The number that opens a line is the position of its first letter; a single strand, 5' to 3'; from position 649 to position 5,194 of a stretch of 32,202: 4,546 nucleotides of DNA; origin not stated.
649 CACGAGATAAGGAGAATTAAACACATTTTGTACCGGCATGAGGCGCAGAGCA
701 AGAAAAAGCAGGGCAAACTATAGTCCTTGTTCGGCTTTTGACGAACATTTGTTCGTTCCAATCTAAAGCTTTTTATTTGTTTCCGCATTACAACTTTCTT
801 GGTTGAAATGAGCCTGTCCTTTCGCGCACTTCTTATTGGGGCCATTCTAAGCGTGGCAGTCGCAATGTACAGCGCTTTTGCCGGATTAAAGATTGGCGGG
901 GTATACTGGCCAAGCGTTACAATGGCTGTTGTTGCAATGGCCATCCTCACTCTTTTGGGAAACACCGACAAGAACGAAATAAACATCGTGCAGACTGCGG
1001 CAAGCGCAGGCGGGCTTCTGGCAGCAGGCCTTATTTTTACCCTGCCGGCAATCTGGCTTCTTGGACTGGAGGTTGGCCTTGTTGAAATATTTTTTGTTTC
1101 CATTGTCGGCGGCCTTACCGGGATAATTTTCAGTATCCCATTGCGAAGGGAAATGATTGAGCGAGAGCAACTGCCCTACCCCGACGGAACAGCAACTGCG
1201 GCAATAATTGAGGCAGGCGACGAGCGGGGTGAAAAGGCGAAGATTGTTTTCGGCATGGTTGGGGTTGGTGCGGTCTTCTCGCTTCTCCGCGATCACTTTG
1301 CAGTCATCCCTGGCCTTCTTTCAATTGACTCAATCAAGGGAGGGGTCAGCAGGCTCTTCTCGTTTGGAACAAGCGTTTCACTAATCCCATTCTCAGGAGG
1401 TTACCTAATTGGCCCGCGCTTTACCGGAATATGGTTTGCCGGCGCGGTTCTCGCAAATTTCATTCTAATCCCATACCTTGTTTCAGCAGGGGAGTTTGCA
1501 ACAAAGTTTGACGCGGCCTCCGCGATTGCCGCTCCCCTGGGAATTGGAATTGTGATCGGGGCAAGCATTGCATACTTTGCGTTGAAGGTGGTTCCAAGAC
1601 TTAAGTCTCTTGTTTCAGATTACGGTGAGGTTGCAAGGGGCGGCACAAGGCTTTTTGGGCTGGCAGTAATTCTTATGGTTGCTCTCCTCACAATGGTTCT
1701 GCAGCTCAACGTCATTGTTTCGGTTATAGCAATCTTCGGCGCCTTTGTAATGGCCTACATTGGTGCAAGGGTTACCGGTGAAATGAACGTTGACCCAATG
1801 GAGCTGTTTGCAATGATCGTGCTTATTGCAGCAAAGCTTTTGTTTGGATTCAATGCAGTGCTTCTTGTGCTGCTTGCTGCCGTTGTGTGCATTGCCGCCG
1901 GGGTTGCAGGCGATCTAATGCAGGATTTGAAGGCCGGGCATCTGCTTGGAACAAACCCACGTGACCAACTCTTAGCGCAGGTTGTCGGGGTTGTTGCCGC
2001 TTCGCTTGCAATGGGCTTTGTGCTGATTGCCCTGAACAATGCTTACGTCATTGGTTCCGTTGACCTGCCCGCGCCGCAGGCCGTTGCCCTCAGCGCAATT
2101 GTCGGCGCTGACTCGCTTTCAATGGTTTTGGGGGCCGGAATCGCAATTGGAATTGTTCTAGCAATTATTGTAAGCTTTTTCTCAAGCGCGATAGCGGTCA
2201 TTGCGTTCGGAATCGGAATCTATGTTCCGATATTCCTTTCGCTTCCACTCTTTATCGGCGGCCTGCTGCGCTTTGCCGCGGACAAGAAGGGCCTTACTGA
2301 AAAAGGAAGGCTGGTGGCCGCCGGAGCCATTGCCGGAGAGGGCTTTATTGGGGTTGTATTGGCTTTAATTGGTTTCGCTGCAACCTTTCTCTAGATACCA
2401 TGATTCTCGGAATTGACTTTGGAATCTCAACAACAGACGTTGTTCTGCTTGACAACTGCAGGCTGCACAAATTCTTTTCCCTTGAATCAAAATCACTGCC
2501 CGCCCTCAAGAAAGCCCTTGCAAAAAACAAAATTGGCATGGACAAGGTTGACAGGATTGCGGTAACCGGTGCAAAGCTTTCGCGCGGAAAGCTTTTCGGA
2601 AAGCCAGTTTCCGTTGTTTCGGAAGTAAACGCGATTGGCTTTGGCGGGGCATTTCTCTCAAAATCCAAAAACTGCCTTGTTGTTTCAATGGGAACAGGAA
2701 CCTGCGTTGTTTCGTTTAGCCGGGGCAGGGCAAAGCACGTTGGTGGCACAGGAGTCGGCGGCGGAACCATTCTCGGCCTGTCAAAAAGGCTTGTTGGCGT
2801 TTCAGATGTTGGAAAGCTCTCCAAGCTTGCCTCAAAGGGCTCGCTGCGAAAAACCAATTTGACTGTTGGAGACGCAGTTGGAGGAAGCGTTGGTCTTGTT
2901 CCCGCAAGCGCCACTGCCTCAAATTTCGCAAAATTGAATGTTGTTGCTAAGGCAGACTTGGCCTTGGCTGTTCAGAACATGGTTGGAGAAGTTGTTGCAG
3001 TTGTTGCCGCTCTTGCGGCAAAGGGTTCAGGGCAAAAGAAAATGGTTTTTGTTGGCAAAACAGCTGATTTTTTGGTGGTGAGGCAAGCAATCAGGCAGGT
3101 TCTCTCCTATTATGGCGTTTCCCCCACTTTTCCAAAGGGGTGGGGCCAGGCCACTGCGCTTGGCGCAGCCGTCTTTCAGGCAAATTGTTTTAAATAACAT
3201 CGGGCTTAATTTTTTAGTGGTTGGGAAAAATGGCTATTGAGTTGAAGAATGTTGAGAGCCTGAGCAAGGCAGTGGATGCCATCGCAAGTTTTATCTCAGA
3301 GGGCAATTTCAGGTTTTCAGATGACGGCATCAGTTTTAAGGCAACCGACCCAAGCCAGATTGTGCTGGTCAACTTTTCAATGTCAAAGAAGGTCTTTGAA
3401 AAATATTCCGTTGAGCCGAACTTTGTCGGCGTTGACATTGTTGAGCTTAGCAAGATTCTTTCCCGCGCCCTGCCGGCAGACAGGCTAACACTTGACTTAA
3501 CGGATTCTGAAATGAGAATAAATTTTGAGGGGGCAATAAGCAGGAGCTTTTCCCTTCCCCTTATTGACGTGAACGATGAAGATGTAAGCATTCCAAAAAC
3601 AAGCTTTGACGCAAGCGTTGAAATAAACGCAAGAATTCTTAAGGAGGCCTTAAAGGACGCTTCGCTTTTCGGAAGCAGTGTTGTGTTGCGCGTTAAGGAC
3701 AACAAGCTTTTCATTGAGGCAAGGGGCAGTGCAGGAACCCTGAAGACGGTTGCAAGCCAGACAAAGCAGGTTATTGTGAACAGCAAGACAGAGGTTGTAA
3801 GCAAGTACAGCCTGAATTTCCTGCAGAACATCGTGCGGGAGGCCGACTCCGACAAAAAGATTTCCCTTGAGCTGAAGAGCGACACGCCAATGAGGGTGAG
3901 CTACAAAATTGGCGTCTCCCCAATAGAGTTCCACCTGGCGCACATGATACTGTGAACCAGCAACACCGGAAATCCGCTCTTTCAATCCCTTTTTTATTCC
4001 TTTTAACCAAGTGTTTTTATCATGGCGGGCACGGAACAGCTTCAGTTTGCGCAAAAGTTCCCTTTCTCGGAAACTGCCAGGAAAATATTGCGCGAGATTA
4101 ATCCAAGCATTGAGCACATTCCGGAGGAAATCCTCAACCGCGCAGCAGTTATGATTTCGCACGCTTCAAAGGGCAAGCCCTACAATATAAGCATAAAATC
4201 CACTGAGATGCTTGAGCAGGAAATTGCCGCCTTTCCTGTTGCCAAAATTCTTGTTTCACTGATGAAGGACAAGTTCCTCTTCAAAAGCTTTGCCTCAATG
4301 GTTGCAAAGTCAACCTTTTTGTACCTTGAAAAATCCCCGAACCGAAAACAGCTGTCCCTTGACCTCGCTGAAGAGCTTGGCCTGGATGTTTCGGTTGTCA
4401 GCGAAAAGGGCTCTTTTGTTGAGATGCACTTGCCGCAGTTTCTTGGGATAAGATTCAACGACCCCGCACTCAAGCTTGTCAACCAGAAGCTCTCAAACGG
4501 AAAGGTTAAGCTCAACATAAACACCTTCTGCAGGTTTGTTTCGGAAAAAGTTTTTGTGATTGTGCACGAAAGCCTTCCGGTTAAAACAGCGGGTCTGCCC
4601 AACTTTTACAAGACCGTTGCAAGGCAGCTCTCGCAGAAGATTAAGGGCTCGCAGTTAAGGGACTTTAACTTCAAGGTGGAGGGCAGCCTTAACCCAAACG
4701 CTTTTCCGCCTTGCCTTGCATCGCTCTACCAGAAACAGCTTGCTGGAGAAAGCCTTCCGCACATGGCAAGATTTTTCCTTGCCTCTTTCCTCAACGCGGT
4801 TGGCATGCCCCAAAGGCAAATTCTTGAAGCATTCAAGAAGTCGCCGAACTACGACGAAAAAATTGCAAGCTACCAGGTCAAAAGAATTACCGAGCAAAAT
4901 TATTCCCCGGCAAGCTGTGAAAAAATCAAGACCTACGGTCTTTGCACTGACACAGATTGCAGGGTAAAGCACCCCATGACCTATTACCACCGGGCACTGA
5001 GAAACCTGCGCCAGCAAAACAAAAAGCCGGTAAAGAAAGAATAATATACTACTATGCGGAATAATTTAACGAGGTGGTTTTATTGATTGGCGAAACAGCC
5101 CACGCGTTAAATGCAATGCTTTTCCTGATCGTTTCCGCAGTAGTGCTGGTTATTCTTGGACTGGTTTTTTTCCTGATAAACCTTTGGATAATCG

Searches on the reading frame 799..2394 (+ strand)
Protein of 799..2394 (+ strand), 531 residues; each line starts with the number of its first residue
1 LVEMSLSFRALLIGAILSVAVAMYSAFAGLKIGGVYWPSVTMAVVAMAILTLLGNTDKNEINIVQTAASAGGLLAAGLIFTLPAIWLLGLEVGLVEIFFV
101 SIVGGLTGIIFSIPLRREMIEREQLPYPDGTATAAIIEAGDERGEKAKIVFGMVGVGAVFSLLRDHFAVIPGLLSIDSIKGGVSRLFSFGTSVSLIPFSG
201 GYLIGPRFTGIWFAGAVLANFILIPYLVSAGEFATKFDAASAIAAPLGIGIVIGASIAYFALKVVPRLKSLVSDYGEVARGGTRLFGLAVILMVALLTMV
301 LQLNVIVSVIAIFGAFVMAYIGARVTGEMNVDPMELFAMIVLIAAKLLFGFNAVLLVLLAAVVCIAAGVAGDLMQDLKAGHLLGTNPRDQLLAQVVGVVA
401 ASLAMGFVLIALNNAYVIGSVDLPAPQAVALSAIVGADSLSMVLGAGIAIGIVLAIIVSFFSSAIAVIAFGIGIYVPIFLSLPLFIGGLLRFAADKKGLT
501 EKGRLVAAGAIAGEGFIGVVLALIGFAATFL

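Call 17: search_protein_families(library=pfam, proteins=[window:799-2394:+], max_evalue=0.00001)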
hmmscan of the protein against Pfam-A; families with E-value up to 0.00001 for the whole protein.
window:799-2394:+ (531 aa): 1 family
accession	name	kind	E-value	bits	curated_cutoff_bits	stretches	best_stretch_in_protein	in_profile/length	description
PF03169.20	OPT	-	5e-63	214.2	25.8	2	6-231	2-257/623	OPT oligopeptide transporter protein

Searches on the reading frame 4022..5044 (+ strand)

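Call 17: search_protein_families(library=pfam, proteins=[window:4022-5044:+], max_evalue=0.00001)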
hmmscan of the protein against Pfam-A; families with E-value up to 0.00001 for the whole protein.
window:4022-5044:+ (340 aa): 1 family
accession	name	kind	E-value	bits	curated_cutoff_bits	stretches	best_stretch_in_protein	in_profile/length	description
PF04104.19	DNA_primase_lrg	-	4.5e-19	69.2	22.4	1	154-309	18-205/266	Eukaryotic and archaeal DNA primase, large subunit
